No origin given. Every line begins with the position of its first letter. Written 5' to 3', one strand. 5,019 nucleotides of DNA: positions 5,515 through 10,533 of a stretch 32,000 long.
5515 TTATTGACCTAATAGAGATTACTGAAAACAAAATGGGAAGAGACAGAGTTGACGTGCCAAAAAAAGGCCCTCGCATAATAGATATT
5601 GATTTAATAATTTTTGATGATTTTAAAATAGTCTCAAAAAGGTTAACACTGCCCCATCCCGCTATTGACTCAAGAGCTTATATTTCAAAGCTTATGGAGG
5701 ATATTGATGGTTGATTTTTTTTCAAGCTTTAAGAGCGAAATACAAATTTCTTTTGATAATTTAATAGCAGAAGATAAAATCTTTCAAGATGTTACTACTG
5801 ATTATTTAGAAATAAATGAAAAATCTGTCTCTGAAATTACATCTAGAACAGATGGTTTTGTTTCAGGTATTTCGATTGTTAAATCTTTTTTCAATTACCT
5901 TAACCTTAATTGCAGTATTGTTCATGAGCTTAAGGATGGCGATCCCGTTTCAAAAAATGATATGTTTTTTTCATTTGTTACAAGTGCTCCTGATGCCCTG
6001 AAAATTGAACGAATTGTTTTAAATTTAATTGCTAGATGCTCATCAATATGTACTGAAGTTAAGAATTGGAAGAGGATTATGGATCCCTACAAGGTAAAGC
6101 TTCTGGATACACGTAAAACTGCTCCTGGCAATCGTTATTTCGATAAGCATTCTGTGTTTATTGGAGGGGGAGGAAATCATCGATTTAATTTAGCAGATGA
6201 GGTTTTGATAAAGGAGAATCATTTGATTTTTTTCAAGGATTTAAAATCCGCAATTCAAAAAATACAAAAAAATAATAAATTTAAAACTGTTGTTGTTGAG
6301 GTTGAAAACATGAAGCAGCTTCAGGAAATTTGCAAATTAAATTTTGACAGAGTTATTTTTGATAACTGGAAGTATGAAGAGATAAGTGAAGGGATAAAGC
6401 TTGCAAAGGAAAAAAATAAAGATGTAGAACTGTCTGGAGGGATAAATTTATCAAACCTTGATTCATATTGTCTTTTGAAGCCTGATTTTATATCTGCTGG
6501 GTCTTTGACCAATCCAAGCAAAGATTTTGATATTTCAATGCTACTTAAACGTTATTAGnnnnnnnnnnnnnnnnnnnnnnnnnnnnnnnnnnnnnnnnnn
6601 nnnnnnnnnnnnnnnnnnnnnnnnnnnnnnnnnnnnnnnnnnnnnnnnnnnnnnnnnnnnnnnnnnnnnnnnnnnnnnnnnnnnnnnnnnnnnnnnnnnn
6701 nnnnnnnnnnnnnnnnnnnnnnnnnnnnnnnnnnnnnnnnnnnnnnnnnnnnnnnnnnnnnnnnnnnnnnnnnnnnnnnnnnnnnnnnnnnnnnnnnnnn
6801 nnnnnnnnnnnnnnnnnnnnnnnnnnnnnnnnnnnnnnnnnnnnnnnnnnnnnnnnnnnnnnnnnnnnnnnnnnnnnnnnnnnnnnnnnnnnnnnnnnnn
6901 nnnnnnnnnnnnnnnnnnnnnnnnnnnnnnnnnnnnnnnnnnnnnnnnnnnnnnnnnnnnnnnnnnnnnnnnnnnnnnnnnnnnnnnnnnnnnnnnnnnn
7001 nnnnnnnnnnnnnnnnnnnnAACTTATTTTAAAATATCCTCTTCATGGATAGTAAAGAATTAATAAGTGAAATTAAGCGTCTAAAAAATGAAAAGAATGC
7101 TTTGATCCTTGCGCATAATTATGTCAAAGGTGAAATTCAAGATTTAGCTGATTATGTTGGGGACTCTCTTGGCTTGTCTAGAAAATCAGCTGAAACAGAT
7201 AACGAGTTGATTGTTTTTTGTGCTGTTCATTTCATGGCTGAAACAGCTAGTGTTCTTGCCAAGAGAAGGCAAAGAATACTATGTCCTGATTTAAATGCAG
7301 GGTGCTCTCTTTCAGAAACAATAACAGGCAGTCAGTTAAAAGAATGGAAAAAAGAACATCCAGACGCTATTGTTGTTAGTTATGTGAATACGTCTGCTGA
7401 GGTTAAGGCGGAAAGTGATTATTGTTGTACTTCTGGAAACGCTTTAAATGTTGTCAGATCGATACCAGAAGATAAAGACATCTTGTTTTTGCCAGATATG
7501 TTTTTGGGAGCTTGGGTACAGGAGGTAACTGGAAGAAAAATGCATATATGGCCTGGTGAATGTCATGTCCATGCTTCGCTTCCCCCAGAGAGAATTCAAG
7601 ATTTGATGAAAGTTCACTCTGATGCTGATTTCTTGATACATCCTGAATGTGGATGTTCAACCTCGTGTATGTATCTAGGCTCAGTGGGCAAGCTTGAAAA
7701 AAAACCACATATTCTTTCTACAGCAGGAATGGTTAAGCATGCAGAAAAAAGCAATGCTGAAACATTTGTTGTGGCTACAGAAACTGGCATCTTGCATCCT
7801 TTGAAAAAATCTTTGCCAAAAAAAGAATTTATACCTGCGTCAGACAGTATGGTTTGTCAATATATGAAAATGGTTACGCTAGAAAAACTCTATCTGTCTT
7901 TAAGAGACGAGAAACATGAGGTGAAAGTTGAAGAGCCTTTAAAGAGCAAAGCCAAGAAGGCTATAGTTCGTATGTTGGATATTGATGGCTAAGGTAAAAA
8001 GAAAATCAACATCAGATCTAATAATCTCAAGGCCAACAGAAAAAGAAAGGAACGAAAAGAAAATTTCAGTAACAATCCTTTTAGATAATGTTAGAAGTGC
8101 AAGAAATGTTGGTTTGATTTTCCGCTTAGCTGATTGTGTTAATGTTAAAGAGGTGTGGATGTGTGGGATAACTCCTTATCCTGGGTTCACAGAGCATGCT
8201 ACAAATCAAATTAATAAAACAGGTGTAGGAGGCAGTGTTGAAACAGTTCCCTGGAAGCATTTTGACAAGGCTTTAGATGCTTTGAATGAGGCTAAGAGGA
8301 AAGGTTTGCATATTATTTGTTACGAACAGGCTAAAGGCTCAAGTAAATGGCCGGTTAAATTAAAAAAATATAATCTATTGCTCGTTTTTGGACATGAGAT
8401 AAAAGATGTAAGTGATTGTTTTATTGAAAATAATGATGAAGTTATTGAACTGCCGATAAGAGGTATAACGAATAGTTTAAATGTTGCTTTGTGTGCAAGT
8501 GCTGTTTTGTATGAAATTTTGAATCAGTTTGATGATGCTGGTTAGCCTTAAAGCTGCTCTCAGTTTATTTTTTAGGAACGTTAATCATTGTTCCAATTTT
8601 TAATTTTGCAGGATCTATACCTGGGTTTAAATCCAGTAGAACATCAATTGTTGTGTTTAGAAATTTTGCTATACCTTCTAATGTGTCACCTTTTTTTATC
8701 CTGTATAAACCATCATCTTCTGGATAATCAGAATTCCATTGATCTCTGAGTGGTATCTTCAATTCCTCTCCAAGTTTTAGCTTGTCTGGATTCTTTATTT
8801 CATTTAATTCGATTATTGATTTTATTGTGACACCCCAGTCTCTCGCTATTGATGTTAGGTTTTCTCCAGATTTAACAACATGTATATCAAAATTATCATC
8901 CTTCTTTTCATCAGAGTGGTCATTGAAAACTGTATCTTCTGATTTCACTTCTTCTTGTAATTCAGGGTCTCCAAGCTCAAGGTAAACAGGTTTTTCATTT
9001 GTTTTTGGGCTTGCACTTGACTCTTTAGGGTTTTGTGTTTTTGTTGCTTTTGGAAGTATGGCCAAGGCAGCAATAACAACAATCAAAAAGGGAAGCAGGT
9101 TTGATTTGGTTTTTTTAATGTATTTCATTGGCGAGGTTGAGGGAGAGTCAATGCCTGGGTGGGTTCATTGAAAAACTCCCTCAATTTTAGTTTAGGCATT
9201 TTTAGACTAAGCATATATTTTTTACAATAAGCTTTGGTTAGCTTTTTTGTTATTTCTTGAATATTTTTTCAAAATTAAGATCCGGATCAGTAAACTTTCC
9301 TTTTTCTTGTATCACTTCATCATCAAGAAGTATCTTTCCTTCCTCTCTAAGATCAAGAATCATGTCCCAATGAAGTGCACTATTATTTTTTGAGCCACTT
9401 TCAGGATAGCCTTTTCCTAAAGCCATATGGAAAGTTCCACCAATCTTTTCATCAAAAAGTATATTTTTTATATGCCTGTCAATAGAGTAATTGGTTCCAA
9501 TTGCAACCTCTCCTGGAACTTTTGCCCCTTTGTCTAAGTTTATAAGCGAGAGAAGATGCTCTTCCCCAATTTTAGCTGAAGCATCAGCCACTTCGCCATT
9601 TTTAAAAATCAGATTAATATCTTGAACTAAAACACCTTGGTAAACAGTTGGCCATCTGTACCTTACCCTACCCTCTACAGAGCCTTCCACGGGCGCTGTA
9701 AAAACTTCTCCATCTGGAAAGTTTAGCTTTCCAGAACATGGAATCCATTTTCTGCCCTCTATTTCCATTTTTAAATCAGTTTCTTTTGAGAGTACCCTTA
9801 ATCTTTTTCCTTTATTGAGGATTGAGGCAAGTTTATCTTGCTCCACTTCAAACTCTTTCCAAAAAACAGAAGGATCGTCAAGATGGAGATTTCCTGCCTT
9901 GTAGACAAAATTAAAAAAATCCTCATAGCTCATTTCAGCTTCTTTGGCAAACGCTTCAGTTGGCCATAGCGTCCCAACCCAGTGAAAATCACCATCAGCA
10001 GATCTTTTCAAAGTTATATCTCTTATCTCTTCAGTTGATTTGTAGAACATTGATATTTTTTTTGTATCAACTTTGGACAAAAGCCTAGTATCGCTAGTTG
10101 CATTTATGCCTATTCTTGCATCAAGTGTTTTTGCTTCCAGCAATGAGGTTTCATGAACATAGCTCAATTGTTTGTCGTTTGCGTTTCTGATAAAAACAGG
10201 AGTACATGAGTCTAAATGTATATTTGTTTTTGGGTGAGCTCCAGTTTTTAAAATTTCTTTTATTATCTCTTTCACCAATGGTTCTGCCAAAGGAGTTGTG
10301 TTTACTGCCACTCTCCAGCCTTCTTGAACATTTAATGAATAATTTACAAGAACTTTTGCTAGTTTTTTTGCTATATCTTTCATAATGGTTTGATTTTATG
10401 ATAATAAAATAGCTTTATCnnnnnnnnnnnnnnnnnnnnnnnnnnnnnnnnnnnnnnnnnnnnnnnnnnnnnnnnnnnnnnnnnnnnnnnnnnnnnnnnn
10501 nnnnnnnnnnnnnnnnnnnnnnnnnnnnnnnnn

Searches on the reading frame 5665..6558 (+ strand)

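Call 8: search_protein_families(library=pfam, proteins=[window:5665-6558:+], max_evalue=0.001)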
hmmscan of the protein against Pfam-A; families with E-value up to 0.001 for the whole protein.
window:5665-6558:+ (297 aa): 2 families
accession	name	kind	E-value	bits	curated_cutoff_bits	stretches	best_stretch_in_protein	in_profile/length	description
PF01729.25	QRPTase_C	-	5.7e-41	140.5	23.1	1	128-292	1-168/169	Quinolinate phosphoribosyl transferase, C-terminal domain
PF02749.22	QRPTase_N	-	1.5e-12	48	27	1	42-126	1-82/82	Quinolinate phosphoribosyl transferase, N-terminal domain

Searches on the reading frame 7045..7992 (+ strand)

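Call 8: search_protein_families(library=pfam, proteins=[window:7045-7992:+], max_evalue=0.001)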
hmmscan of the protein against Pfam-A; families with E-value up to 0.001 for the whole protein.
window:7045-7992:+ (315 aa): 1 family
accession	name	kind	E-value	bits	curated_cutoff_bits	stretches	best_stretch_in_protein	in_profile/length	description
PF02445.21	NadA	-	4e-111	371.3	27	1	9-312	2-295/295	Quinolinate synthetase A protein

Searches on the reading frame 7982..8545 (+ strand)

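Call 89: search_protein_families(library=ncbifam, proteins=[window:7982-8545:+], max_evalue=0.0001)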
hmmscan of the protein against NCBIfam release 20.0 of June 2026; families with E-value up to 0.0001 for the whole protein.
window:7982-8545:+ (187 aa): 6 families
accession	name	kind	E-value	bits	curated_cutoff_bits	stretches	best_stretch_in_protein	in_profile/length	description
TIGR00186.1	rRNA_methyl_3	equivalog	2.8e-20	72.8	160.15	1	16-182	81-239/240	23S rRNA (guanosine(2251)-2'-O)-methyltransferase RlmB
NF008295.0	PRK11081.1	equivalog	1.3e-13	51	227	1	25-187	15-169/230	tRNA (guanosine(18)-2'-O)-methyltransferase TrmH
NF008386.0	PRK11181.1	equivalog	4.9e-09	35.8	366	1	28-182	94-241/244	23S rRNA (guanosine(2251)-2'-O)-methyltransferase RlmB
NF008117.0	PRK10864.1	equivalog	2e-08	33.8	267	1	31-180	198-339/344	tRNA/rRNA methyltransferase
TIGR00185.1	tRNA_yibK_trmL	equivalog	3.7e-07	30.1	190.6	1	37-183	9-148/154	tRNA (uridine(34)/cytosine(34)/5-carboxymethylaminomethyluridine(34)-2'-O)-methyltransferase TrmL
NF000477.1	NshR_TsnR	equivalog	2.5e-05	23.8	425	1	31-179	118-260/266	NshR/TsnR family 23S rRNA methyltransferase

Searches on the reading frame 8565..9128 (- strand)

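Call 8: search_protein_families(library=pfam, proteins=[window:8565-9128:-], max_evalue=0.001)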
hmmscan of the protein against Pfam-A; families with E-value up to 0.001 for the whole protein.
window:8565-9128:- (187 aa): 5 families
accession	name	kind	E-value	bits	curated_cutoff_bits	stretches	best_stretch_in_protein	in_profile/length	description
PF01476.26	LysM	-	1.1e-26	92.9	20.9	2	83-126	1-43/43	LysM domain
PF23457.1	LysM2_NFP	-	1.6e-07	31.7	36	1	142-185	8-54/56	NFP LysM2 domain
PF23472.1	LysM2_CERK1_LYK3_4_5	-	7.3e-07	29.4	27.4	0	83-128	8-56/56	LYK3/4/5 LysM2 domain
PF23577.1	LysM_RLK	-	4.3e-05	23.9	27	0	142-172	3-33/44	LysM domain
PF23473.1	LysM3_LYK4_5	-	0.00049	20.6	29.3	0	84-113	6-35/48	LYK4/5 LysM3 domain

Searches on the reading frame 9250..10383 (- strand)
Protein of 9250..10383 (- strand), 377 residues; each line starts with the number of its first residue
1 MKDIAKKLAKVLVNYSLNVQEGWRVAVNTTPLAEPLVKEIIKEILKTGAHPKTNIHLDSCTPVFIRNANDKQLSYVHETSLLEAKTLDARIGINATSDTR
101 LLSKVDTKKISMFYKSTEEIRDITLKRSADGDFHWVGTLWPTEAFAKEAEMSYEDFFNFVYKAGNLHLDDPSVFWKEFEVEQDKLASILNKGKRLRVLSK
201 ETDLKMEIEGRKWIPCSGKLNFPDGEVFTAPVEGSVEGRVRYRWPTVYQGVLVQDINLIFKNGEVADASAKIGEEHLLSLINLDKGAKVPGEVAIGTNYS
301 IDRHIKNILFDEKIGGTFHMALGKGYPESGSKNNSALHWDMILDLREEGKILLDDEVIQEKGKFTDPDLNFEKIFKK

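Call 8: search_protein_families(library=pfam, proteins=[window:9250-10383:-], max_evalue=0.001)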
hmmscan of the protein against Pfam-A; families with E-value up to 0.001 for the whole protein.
window:9250-10383:- (377 aa): 1 family
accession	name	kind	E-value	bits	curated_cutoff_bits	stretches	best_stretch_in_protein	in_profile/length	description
PF02073.20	Peptidase_M29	-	1e-78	265.4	27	1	5-346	5-385/406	Thermophilic metalloprotease (M29)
